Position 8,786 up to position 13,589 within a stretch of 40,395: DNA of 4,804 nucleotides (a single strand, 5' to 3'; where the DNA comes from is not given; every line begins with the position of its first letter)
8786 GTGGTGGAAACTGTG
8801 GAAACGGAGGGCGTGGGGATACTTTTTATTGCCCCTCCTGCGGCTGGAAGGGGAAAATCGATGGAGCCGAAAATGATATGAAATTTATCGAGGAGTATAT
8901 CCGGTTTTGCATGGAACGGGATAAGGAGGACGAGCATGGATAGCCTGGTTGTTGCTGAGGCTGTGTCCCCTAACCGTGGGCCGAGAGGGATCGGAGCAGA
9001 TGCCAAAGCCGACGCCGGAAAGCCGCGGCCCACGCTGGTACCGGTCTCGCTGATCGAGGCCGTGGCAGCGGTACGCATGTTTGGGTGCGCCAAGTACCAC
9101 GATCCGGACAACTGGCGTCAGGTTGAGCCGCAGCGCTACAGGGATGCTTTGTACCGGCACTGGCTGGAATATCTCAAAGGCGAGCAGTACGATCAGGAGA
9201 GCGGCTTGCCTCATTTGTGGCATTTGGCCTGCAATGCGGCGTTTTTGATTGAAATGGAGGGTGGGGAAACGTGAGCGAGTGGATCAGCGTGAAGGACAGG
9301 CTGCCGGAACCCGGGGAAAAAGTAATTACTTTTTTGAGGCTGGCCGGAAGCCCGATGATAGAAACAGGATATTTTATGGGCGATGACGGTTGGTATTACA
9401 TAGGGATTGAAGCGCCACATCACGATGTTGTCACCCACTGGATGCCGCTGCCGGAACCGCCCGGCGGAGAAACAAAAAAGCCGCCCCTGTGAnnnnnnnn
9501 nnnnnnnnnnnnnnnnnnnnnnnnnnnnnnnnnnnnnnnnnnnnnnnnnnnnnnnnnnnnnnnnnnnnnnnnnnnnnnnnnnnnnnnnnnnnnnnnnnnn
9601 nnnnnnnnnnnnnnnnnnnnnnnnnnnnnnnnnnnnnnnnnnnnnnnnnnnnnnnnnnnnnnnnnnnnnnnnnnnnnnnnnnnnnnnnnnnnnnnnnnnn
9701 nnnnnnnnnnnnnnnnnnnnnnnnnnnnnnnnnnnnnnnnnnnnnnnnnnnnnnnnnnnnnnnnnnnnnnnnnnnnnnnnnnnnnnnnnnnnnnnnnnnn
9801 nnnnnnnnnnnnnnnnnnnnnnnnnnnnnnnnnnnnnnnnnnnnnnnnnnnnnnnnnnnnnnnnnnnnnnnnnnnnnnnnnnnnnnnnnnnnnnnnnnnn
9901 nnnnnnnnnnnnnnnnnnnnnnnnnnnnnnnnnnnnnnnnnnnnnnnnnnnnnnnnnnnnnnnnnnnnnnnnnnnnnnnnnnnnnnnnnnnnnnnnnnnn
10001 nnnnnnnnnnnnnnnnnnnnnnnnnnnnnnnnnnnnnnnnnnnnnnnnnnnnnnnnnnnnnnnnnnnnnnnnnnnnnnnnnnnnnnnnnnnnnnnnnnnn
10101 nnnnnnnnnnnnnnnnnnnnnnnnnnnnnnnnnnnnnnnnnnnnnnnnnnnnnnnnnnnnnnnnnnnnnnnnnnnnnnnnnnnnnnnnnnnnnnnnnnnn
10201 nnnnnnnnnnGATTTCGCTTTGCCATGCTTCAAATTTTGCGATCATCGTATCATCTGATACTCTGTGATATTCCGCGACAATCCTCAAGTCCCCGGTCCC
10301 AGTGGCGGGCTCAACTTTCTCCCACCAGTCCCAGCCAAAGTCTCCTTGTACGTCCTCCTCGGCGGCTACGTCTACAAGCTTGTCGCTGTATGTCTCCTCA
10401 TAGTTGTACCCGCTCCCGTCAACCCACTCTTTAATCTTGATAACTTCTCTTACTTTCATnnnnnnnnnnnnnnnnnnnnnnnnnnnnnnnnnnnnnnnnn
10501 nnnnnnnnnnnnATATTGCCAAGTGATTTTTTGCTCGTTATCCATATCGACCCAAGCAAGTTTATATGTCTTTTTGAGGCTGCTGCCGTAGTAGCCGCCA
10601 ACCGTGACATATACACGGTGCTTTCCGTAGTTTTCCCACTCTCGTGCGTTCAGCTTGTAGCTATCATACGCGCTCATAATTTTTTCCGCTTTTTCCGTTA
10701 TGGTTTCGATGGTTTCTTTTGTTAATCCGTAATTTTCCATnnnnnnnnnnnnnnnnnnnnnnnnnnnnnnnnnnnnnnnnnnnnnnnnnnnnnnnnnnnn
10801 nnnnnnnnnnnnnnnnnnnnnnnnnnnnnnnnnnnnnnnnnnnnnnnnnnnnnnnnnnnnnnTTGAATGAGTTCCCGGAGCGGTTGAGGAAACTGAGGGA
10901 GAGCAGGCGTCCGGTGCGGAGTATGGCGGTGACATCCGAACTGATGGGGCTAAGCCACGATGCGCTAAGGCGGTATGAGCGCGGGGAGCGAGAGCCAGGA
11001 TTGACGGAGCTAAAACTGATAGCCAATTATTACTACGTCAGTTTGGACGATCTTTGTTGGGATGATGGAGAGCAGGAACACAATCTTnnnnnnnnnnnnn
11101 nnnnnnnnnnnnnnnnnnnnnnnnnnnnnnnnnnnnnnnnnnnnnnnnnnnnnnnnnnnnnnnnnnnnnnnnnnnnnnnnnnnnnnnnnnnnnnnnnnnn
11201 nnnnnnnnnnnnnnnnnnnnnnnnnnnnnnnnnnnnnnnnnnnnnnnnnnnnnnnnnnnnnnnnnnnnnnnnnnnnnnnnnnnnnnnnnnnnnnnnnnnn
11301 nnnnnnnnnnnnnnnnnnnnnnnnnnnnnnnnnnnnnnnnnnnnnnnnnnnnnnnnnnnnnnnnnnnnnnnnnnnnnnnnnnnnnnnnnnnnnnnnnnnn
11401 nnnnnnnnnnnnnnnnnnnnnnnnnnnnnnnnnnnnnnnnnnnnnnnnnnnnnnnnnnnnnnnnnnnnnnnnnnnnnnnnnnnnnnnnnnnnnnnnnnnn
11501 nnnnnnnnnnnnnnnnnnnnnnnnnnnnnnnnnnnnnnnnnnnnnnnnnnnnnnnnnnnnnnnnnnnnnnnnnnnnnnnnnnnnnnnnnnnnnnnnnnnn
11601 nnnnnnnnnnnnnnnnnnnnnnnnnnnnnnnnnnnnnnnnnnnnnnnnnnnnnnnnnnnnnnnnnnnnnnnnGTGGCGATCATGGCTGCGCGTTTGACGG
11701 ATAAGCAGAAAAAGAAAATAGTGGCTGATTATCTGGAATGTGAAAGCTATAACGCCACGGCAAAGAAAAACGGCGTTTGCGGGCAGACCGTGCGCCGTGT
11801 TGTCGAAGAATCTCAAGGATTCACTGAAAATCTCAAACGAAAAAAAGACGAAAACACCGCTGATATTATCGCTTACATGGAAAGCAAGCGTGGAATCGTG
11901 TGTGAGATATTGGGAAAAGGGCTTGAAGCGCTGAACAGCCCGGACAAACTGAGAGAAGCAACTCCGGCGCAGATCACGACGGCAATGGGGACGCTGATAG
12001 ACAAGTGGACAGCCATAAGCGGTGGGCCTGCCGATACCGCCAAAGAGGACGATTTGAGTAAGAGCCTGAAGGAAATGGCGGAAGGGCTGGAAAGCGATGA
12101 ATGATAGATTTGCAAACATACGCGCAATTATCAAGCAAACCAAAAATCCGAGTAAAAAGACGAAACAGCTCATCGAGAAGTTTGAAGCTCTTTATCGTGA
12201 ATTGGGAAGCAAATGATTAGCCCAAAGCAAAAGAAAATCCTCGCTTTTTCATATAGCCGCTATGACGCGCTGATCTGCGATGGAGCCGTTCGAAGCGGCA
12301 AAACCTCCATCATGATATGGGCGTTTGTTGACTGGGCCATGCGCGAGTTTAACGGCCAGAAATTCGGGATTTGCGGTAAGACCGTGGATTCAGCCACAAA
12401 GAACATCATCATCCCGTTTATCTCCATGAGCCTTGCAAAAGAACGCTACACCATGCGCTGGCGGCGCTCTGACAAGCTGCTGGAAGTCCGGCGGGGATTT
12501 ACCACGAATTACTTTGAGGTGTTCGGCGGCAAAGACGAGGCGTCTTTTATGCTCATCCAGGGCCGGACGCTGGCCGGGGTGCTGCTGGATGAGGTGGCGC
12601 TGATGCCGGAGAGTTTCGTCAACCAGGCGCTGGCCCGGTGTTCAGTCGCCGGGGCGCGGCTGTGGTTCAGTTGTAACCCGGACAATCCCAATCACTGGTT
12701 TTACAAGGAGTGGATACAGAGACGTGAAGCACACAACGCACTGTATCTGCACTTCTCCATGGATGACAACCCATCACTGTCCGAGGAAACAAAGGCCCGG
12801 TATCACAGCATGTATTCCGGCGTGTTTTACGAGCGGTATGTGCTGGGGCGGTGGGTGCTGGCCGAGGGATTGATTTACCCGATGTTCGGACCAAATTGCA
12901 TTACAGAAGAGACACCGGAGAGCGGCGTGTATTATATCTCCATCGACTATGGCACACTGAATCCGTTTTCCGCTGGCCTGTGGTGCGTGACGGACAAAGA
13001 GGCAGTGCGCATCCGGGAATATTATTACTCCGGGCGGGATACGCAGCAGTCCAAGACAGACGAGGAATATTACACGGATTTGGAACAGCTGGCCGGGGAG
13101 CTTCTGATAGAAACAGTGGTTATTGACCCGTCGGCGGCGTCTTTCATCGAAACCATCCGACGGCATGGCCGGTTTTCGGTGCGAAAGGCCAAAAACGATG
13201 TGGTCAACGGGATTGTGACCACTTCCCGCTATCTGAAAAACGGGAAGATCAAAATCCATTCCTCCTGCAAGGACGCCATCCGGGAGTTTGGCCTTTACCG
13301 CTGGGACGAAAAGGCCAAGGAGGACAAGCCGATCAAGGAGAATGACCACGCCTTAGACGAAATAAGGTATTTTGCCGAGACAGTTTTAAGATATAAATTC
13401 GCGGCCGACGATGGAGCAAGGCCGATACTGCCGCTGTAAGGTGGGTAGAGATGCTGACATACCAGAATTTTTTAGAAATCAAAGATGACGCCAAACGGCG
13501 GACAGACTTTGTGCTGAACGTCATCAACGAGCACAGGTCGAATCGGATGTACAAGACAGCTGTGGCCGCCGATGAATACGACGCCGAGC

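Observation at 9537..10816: Antisense four-gene operon with acr-aca-like architecture (perfect promoter, three small proteins, terminal HTH)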

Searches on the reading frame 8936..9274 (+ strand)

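Call 62: search_protein_families(library=pfam, max_evalue=0.001, proteins=[window:8936-9274:+])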
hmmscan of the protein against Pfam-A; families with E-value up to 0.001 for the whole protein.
window:8936-9274:+ (112 aa): 1 family
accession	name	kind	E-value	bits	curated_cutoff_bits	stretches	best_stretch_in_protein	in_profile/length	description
PF18909.5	dGTP_diPhyd_N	-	7.3e-28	96.9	27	1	22-108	4-90/99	dATP/dGTP diphosphohydrolase, N-terminal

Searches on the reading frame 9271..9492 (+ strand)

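Call 62: search_protein_families(library=pfam, max_evalue=0.001, proteins=[window:9271-9492:+])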
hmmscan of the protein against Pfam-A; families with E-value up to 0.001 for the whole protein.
window:9271-9492:+ (73 aa): 1 family
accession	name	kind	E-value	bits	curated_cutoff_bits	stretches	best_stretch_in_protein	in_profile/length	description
PF04448.17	DUF551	-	3.1e-15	57.2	22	1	3-64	1-67/68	Protein of unknown function (DUF551)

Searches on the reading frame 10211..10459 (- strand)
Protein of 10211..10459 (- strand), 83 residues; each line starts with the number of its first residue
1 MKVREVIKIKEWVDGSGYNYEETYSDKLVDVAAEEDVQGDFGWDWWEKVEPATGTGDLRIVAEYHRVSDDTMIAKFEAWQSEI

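Call 6: search_protein_families(library=pfam, max_evalue=1, proteins=[window:10211-10459:-])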
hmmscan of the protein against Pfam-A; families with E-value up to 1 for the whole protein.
seq(83 aa): 0 families

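Call 7: search_protein_families(library=phrogs, max_evalue=1, proteins=[window:10211-10459:-])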
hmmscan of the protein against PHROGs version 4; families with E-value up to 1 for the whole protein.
seq(83 aa): 0 families

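Call 18: search_solved_structures(query=window:10211-10459:-, max_evalue=10)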
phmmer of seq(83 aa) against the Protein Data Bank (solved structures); distinct sequences matched with E-value up to 10: 3.
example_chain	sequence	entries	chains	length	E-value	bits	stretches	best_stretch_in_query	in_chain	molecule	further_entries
5yj7_A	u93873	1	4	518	0.35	14.4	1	9-75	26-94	Glycoside hydrolase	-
5ns6_A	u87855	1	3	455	2.9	11.5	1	10-75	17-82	Beta-glucosidase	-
5ns7_A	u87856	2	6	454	3.7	11.2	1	10-75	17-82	beta-glucosidase M - G1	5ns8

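Call 29: search_protein_families(library=ncbifam, max_evalue=1, proteins=[window:10211-10459:-])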
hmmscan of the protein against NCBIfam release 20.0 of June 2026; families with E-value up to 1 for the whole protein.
seq(83 aa): 0 families

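Call 46: search_protein_families(library=padloc, max_evalue=1, proteins=[window:10211-10459:-])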
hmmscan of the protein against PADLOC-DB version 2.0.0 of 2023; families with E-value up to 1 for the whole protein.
seq(83 aa): 0 families

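Call 96: search_dna_similar(query=window:10211-10459:-, collection=phages, mode=protein, max_evalue=0.1)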
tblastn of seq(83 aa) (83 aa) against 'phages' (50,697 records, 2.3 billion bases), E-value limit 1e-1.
Records with a match: 1; places in all: 1; records where one place covers at least 80% of the query: 1.
Best place of each record, by identity: <60% 1.
By first word of the organism name: Dulem 1.
By host as written in the record: Propithecus coquereli 1.
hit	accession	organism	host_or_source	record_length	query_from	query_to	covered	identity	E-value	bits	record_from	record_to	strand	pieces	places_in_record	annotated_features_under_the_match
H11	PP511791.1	Dulem virus 39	Propithecus coquereli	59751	1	83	100%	36.7%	5e-7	50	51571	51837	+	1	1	hypothetical protein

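Call 98: get_annotated_region(hit=H11, flank=3000)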
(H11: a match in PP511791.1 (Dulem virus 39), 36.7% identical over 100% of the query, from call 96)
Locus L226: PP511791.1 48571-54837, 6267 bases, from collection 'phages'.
description: Dulem virus 39 isolate Duke_28FS_1, complete genome.
organism: Dulem virus 39 (NCBI taxid 3145757)
taxonomy: Viruses; Duplodnaviria; Heunggongvirae; Uroviricota; Caudoviricetes
host: Propithecus coquereli; source: feces; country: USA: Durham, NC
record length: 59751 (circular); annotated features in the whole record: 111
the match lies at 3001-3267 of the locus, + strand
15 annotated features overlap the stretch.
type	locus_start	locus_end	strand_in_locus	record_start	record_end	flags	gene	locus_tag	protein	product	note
CDS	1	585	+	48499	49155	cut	-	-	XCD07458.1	hypothetical protein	Domain of unknown function (DUF4417)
CDS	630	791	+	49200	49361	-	-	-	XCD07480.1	hypothetical protein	-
CDS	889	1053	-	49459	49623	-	-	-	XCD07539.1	hypothetical protein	-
CDS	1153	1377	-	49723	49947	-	-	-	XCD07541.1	hypothetical protein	-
CDS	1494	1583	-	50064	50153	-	-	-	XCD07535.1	hypothetical protein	-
CDS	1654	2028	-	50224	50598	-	-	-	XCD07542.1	hypothetical protein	-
CDS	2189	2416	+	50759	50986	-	-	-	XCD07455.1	Cro/C1-type HTH DNA-binding domain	-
CDS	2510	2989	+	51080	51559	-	-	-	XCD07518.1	hypothetical protein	-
CDS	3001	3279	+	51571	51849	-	-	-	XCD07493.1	hypothetical protein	-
CDS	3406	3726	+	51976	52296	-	-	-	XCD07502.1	hypothetical protein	-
CDS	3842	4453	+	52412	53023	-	-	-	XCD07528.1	hypothetical protein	-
CDS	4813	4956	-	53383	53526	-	-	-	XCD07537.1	hypothetical protein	-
CDS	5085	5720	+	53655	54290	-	-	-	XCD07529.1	hypothetical protein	-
CDS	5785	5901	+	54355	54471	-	-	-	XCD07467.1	hypothetical protein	-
CDS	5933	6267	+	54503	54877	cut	-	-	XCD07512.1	hypothetical protein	-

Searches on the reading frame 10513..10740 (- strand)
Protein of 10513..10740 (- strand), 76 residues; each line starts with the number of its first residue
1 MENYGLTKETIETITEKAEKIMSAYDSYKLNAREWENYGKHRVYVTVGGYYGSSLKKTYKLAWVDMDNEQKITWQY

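Call 6: search_protein_families(library=pfam, max_evalue=1, proteins=[window:10513-10740:-])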
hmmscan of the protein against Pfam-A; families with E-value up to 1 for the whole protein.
seq(76 aa): 0 families

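Call 7: search_protein_families(library=phrogs, max_evalue=1, proteins=[window:10513-10740:-])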
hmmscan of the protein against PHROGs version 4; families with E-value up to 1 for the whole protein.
seq(76 aa): 3 families
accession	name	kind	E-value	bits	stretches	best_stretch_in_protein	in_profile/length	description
phrog_5091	-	unknown function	1.5e-05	25.8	1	8-73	20-87/164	-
phrog_87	-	other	0.015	16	1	1-67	147-213/227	metallo-protease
phrog_4780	-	unknown function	0.08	13.5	1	8-45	185-221/275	-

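Call 19: search_solved_structures(query=window:10513-10740:-, max_evalue=10)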
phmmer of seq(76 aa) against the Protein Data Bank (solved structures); distinct sequences matched with E-value up to 10: 2.
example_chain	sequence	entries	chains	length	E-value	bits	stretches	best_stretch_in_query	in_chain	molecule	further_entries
9h2q_B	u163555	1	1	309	0.35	14.4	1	15-49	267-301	Autophagy-related protein 16-1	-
5nuv_A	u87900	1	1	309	1.7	12.3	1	13-48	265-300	Autophagy-related protein 16-1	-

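Call 29: search_protein_families(library=ncbifam, max_evalue=1, proteins=[window:10513-10740:-])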
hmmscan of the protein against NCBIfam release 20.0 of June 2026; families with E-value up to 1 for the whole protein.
seq(76 aa): 1 family
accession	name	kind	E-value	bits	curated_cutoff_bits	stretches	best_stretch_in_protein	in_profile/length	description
NF006948.0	PRK09430.1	equivalog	0.14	11.7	162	1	5-29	237-261/267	co-chaperone DjlA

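Call 33: search_protein_representatives(protein=window:10513-10740:-)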
Query: 76 residues. Proteins with E-value up to 0.001 (for the whole library): 8; up to 1e-10: 4; up to 1e-30: 1. The best 8 are listed.
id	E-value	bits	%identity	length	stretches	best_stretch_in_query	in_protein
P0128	3.4e-43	160.4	99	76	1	1-76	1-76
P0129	4.1e-21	90.4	82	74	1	22-72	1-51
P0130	1.4e-16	76.0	83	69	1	1-46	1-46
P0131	1.2e-11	60.4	94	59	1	1-35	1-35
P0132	6.9e-10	54.8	42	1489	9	44-69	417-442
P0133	1.8e-08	50.2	38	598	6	43-69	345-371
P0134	2.7e-06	43.3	44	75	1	23-67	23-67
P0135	1.4e-04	37.9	42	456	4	6-41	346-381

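Call 46: search_protein_families(library=padloc, max_evalue=1, proteins=[window:10513-10740:-])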
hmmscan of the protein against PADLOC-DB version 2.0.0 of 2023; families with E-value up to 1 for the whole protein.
seq(76 aa): 0 families

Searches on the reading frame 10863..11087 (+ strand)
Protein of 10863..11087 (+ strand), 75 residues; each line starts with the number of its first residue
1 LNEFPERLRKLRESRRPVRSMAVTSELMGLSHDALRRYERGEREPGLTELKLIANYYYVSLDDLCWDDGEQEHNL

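Call 6: search_protein_families(library=pfam, max_evalue=1, proteins=[window:10863-11087:+])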
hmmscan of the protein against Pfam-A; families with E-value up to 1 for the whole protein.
seq(75 aa): 4 families
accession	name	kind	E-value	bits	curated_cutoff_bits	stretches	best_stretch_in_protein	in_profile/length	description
PF01381.28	HTH_3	-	8.5e-09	35.8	23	1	22-64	13-55/55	Helix-turn-helix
PF13560.12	HTH_31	-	1.9e-07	31.7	27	1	6-62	4-59/64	Helix-turn-helix domain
PF13443.12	HTH_26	-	0.033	14.9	22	1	25-65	17-58/63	Cro/C1-type HTH DNA-binding domain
PF00376.29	MerR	-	0.05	13.9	28.2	1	25-40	6-21/38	MerR family regulatory protein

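Call 7: search_protein_families(library=phrogs, max_evalue=1, proteins=[window:10863-11087:+])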
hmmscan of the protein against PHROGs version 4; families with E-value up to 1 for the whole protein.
seq(75 aa): 18 families
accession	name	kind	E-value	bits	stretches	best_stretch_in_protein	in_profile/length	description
phrog_8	-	transcription regulation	1.7e-09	38.6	1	1-67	74-138/346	transcriptional regulator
phrog_2967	-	transcription regulation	4.8e-08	33.8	1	1-68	8-73/225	transcriptional regulator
phrog_3037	-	transcription regulation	3.3e-07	31.3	1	3-74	17-84/189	transcriptional repressor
phrog_3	-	transcription regulation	1e-05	26.5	1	1-71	86-152/430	transcriptional repressor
phrog_4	-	transcription regulation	2e-05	24.7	1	2-70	135-197/400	transcriptional repressor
phrog_5823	-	transcription regulation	6.7e-05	23.2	1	3-68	6-70/404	transcriptional regulator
phrog_2439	-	transcription regulation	0.00019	21.4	1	5-61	9-63/367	transcriptional regulator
phrog_147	-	transcription regulation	0.00046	21.5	1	3-55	4-55/100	transcriptional regulator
phrog_2328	-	transcription regulation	0.00068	20.4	1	4-71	16-81/128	transcriptional repressor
phrog_3557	-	transcription regulation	0.0017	19.5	1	6-71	16-78/142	transcriptional regulator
phrog_6499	-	transcription regulation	0.003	18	1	16-57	23-64/157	transcriptional regulator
phrog_2104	-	unknown function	0.0034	18.6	1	5-54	41-88/103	-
phrog_7241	-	transcription regulation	0.035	15.2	1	25-64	81-120/122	transcriptional regulator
phrog_4583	-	transcription regulation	0.19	12.8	1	24-68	29-73/81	transcriptional repressor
phrog_27318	-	unknown function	0.19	11.9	1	4-64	5-62/289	-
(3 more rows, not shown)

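Call 46: search_protein_families(library=padloc, max_evalue=1, proteins=[window:10863-11087:+])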
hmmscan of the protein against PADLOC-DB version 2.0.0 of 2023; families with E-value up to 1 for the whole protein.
seq(75 aa): 10 families
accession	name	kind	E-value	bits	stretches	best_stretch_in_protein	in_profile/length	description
PDLC03947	RmrA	-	6.7e-06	23.2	1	4-59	12-65/383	-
PDLC03954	RmrA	-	0.00013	19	1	5-61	12-66/380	-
PDLC02926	HTH_VI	-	0.00019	19.7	1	7-68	5-64/92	-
PDLC04142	capH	-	0.0011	17.9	1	2-64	5-65/103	capH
PDLC03956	RmrA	-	0.0011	16.1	1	4-58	9-62/399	-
PDLC03952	RmrA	-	0.0018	15.2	1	5-55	24-72/395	-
PDLC04133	mad1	-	0.0033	15.7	1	20-66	7-49/60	mads_1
PDLC03665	Control_protein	-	0.018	13.3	1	4-64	9-68/77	control protein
PDLC03951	RmrA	-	0.043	10.8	1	5-61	10-64/400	-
PDLC03949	RmrA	-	0.043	10.7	1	5-56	4-53/363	-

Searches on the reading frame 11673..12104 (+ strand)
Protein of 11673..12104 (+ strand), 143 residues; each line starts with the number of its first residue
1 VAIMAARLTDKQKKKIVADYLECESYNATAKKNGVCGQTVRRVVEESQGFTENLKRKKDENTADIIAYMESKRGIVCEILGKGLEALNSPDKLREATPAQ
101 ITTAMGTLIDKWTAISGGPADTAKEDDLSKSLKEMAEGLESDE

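Call 62: search_protein_families(library=pfam, max_evalue=0.001, proteins=[window:11673-12104:+])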
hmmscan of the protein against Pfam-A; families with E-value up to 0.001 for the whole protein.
window:11673-12104:+ (143 aa): 2 families
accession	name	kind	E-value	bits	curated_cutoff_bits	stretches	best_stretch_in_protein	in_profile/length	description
PF13518.12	HTH_28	-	0.00036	21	25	1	12-45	1-34/52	Helix-turn-helix domain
PF04218.19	CENP-B_N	-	0.00041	20.4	21.2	1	8-46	7-45/53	CENP-B N-terminal DNA-binding domain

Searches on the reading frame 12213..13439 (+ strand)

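Call 62: search_protein_families(library=pfam, max_evalue=0.001, proteins=[window:12213-13439:+])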
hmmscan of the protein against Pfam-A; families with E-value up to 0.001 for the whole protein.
window:12213-13439:+ (408 aa): 3 families
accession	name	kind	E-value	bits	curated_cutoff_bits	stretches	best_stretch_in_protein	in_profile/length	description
PF03237.21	Terminase_6N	-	2.9e-07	30.8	22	1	104-224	82-210/215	Terminase large subunit, T4likevirus-type, N-terminal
PF04466.19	Terminase_3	-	2.8e-06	27.4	23.2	1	145-202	126-188/201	Phage terminase large subunit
PF17289.8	Terminase_6C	-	8.4e-05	23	22.6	1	270-387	26-151/155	Terminase RNaseH-like domain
